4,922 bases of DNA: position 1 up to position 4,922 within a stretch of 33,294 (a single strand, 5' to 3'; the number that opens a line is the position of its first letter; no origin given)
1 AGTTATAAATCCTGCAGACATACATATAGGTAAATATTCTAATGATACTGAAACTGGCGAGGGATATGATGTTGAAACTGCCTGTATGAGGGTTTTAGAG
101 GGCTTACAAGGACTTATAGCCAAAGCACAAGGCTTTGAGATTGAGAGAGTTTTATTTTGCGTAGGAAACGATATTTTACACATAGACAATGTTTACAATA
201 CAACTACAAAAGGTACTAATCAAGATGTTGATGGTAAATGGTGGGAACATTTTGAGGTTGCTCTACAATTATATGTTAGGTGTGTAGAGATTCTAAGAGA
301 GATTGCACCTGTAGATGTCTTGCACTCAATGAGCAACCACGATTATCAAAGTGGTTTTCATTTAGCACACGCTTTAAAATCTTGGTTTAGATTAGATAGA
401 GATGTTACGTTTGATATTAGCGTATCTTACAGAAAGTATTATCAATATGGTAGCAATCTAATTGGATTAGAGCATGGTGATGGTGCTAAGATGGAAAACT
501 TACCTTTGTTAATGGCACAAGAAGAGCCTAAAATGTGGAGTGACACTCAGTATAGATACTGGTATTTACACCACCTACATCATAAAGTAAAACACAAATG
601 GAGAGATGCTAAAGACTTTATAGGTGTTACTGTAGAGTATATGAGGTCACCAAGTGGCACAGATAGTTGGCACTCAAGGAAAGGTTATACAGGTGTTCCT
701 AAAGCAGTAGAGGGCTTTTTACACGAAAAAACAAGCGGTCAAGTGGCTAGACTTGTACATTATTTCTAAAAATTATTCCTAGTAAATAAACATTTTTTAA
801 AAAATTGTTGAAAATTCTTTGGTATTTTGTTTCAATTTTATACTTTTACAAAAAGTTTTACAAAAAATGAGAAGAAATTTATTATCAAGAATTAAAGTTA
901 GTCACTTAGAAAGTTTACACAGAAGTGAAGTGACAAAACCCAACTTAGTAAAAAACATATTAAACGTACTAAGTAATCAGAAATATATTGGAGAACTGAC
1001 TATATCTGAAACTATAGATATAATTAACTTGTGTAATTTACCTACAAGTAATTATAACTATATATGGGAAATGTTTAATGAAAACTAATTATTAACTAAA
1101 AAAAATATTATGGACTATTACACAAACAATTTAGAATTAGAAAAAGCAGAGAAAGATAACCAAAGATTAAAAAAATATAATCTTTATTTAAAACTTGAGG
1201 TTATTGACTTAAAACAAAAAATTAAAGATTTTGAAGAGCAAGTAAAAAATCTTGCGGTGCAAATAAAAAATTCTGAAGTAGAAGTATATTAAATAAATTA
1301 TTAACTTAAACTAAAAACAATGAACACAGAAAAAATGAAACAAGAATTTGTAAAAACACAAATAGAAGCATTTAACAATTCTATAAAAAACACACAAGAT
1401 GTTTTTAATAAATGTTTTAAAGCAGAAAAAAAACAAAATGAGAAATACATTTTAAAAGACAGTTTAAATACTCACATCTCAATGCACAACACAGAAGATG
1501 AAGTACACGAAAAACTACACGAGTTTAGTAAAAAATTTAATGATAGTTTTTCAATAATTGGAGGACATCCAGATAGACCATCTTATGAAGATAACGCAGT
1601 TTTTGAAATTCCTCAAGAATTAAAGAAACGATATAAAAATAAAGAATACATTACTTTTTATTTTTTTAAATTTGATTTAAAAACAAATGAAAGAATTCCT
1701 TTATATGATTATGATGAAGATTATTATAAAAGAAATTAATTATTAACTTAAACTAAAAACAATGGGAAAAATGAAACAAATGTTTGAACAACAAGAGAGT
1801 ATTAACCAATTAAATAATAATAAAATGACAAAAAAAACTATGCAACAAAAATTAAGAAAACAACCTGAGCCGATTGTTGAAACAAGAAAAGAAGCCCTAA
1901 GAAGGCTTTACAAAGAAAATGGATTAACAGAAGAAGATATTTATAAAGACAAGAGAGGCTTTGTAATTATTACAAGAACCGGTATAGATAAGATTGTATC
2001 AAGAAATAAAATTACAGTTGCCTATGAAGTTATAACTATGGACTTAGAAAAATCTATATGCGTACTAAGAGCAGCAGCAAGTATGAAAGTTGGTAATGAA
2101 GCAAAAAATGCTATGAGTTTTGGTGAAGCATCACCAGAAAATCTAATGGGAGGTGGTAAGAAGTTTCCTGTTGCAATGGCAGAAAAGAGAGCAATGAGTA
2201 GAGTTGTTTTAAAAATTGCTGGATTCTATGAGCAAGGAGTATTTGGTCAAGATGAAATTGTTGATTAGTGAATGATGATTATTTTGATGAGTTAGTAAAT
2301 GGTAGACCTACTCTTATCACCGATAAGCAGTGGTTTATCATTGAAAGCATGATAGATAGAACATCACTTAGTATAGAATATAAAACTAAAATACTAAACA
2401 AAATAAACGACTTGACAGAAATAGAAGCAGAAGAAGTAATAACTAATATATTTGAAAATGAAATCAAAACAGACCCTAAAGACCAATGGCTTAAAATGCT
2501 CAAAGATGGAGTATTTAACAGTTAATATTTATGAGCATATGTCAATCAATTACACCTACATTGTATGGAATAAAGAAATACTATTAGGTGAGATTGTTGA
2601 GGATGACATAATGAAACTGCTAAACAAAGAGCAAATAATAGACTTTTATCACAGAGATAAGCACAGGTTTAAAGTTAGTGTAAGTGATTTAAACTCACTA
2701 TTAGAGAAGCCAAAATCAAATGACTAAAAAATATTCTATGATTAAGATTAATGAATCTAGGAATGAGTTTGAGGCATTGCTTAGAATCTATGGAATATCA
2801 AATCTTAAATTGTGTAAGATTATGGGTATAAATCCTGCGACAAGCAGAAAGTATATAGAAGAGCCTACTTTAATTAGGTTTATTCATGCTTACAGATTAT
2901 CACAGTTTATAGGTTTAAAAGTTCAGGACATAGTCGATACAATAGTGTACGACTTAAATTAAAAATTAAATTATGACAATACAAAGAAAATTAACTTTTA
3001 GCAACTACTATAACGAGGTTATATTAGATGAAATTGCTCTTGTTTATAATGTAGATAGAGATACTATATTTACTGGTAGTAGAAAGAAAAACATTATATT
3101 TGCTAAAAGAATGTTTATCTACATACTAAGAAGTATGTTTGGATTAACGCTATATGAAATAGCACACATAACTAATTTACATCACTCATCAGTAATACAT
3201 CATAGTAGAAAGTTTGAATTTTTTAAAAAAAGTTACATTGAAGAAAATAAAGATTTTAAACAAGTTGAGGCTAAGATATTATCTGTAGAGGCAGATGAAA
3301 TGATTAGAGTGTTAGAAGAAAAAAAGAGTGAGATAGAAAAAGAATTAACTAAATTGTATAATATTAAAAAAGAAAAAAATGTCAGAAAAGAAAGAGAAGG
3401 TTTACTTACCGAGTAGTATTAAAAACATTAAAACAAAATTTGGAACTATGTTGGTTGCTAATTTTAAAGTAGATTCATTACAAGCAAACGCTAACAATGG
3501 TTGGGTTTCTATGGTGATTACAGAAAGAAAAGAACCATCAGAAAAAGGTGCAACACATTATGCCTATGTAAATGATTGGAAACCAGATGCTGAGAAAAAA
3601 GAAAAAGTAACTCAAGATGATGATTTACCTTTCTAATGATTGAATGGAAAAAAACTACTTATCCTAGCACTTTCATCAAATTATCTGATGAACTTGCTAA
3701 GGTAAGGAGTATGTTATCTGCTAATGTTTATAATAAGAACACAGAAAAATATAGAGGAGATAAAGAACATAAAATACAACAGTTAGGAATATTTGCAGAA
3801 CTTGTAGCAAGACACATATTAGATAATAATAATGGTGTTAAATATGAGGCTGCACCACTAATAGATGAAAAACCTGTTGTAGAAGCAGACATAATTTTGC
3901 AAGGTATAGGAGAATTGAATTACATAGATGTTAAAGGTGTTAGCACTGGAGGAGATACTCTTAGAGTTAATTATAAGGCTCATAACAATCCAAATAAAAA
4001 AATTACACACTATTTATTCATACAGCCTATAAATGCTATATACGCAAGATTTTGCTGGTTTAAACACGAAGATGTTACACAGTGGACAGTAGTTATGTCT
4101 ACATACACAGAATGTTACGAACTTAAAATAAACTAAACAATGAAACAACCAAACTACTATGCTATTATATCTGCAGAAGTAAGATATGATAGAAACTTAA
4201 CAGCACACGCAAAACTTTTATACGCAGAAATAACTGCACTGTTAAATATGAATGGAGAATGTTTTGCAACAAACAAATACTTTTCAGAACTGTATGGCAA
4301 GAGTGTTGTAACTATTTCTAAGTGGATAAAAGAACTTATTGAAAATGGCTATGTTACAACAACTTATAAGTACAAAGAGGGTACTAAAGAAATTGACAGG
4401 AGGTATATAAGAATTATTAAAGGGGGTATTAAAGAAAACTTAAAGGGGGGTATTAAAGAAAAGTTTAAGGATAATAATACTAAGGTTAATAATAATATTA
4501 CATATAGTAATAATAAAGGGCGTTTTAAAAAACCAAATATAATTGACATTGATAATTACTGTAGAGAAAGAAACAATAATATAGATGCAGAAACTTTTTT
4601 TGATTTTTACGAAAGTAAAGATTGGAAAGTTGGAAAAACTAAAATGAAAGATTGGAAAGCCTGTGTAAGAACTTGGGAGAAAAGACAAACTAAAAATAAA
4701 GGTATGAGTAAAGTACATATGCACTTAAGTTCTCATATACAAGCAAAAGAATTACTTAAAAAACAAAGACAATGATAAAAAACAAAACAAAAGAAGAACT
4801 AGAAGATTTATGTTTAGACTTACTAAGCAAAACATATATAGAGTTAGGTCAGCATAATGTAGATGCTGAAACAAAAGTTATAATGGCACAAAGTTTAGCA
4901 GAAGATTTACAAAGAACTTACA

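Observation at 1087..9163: Phage-specific 16-mer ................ placed 23-33 nt upstream of nine start codons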

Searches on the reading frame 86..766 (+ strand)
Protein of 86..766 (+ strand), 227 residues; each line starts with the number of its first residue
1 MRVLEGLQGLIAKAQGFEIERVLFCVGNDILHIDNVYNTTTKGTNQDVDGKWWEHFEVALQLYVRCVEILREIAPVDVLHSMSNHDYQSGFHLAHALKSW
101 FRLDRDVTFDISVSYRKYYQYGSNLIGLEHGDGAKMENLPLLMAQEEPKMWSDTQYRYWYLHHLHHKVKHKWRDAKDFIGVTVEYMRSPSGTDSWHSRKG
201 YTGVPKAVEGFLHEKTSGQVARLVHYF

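Call 21: search_protein_families(library=phrogs, max_evalue=0.001, proteins=[window:86-766:+])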
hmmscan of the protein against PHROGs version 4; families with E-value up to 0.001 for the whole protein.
window:86-766:+ (227 aa): 4 families
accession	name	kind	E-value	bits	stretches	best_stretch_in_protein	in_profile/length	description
phrog_704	-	DNA, RNA and nucleotide metabolism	1.4e-54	186.7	1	7-226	173-385/390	DNA repair exonuclease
phrog_284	-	DNA, RNA and nucleotide metabolism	2e-14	54.3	1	7-216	165-384/398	exonuclease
phrog_20762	-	unknown function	6.5e-11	43.6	1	110-225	4-113/117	-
phrog_21891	-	unknown function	3e-07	32.2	1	90-196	4-103/130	-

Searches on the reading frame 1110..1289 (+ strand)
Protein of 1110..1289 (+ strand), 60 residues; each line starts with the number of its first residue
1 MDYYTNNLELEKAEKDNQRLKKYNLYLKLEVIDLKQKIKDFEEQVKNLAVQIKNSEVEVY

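Call 19: search_protein_families(library=phrogs, max_evalue=0.001, proteins=[window:1110-1289:+])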
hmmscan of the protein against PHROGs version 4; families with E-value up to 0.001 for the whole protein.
window:1110-1289:+ (60 aa): 0 families

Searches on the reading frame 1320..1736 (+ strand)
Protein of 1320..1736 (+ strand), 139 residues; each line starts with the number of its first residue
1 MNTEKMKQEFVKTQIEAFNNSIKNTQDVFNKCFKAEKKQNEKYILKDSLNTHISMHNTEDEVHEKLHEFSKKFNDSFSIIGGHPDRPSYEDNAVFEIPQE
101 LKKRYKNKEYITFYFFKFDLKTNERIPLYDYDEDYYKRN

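Call 19: search_protein_families(library=phrogs, max_evalue=0.001, proteins=[window:1320-1736:+])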
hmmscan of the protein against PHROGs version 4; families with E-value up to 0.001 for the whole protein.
window:1320-1736:+ (139 aa): 1 family
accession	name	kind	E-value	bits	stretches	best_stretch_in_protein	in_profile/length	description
phrog_626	-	DNA, RNA and nucleotide metabolism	0.00011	22.8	1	55-125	45-116/164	anaerobic ribonucleotide reductase small subunit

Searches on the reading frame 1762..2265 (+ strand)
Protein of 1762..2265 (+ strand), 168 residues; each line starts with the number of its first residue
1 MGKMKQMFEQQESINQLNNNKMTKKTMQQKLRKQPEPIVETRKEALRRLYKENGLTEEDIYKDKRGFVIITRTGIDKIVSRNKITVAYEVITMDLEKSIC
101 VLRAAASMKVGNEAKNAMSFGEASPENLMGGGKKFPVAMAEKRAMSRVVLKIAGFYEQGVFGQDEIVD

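Call 19: search_protein_families(library=phrogs, max_evalue=0.001, proteins=[window:1762-2265:+])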
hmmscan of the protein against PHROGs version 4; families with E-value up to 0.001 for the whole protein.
window:1762-2265:+ (168 aa): 0 families

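Call 75: search_protein_families(library=pfam, max_evalue=0.01, proteins=[window:1762-2265:+])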
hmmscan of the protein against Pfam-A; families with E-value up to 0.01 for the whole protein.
window:1762-2265:+ (168 aa): 0 families

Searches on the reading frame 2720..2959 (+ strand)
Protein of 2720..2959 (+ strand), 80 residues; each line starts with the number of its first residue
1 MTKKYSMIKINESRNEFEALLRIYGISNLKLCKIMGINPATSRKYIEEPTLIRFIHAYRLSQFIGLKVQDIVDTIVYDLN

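Call 19: search_protein_families(library=phrogs, max_evalue=0.001, proteins=[window:2720-2959:+])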
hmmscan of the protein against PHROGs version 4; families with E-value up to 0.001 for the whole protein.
window:2720-2959:+ (80 aa): 0 families

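Call 75: search_protein_families(library=pfam, max_evalue=0.01, proteins=[window:2720-2959:+])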
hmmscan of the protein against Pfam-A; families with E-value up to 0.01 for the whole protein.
window:2720-2959:+ (80 aa): 1 family
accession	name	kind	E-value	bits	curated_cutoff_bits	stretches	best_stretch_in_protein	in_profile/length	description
PF13443.12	HTH_26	-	0.0023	18.6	22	1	20-74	5-60/63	Cro/C1-type HTH DNA-binding domain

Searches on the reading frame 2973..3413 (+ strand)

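Call 19: search_protein_families(library=phrogs, max_evalue=0.001, proteins=[window:2973-3413:+])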
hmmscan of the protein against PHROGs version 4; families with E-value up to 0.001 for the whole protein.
window:2973-3413:+ (147 aa): 0 families

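Call 75: search_protein_families(library=pfam, max_evalue=0.01, proteins=[window:2973-3413:+])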
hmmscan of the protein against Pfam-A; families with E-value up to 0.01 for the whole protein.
window:2973-3413:+ (147 aa): 2 families
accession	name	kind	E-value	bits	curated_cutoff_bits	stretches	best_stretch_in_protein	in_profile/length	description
PF08299.17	Bac_DnaA_C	-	1.7e-11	44.4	31.5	1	15-80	2-68/69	Bacterial dnaA protein helix-turn-helix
PF18247.6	AvrM_N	-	0.0072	16.7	25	1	86-134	10-56/65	Flax-rust effector AvrM N-terminal domain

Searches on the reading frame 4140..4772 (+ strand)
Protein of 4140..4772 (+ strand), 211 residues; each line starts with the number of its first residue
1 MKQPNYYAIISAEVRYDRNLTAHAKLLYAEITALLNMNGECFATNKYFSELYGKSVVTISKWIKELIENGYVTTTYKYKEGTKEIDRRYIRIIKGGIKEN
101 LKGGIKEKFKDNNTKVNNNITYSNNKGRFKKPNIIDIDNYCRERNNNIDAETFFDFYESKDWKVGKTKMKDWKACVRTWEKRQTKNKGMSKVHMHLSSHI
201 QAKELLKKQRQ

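Call 20: search_protein_families(library=phrogs, max_evalue=0.001, proteins=[window:4140-4772:+])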
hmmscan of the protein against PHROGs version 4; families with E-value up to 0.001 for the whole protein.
window:4140-4772:+ (211 aa): 9 families
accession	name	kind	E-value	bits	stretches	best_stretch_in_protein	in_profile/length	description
phrog_19658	-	DNA, RNA and nucleotide metabolism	1.9e-25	90.9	1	4-98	1-91/283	replication initiation protein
phrog_15768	-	unknown function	3.9e-24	86.9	1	106-193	106-194/228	-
phrog_270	-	DNA, RNA and nucleotide metabolism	7.1e-22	79.3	1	2-178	27-205/383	replication initiation protein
phrog_186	-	DNA, RNA and nucleotide metabolism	9.8e-17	62.6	1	2-160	17-180/308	DnaD-like helicase loader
phrog_428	-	DNA, RNA and nucleotide metabolism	6e-14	53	1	2-176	85-264/455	replication initiation protein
phrog_678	-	DNA, RNA and nucleotide metabolism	1.9e-11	45.1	1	25-139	76-182/346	replication initiation O-like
phrog_2880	-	DNA, RNA and nucleotide metabolism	1.9e-11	44.6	1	5-109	11-104/459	replication initiation protein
phrog_28809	-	unknown function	2.4e-08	35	1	103-185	105-186/211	-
phrog_345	-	DNA, RNA and nucleotide metabolism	0.00026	21.8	1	9-147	34-179/297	replication initiation O-like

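Call 23: find_related_loci(query=window:4140-4772:+, collection=viral_contigs, flank=10000)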
Query window:4140-4772:+ (211 aa) in viral_contigs; peptide patterns used: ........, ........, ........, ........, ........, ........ (x = any residue, [..] = any of these).
274 stretches matched a pattern; 269 encode a relative of the query (tblastn E <= 1e-3); the best 80 are kept; 80 distinct loci.
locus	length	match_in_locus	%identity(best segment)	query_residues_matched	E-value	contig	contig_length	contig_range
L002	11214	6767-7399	100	1-211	5e-142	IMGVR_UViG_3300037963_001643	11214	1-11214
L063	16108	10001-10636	87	1-211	3e-124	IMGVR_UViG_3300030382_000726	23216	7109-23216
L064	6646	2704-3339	87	1-211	3e-124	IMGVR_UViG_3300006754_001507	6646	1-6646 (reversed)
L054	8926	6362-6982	89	1-206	3e-123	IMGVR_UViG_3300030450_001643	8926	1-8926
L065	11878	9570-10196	80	2-209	3e-112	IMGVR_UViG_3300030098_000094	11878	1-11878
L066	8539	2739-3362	79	1-209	1e-109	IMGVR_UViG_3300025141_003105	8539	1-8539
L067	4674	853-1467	83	1-206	2e-109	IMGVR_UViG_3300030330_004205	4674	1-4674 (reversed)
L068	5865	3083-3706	77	1-209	6e-109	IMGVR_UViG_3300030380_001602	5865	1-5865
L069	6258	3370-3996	79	2-209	6e-109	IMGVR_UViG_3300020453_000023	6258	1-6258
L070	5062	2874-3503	80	1-209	1e-108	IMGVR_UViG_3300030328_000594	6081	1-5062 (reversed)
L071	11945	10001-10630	79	2-209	1e-108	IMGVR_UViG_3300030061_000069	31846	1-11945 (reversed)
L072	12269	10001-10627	79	2-209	1e-108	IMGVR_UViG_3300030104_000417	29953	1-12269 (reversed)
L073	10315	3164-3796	82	1-209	3e-108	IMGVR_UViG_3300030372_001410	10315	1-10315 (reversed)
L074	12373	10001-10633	82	1-209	3e-108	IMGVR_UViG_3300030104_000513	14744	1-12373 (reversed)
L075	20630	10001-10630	80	1-209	3e-108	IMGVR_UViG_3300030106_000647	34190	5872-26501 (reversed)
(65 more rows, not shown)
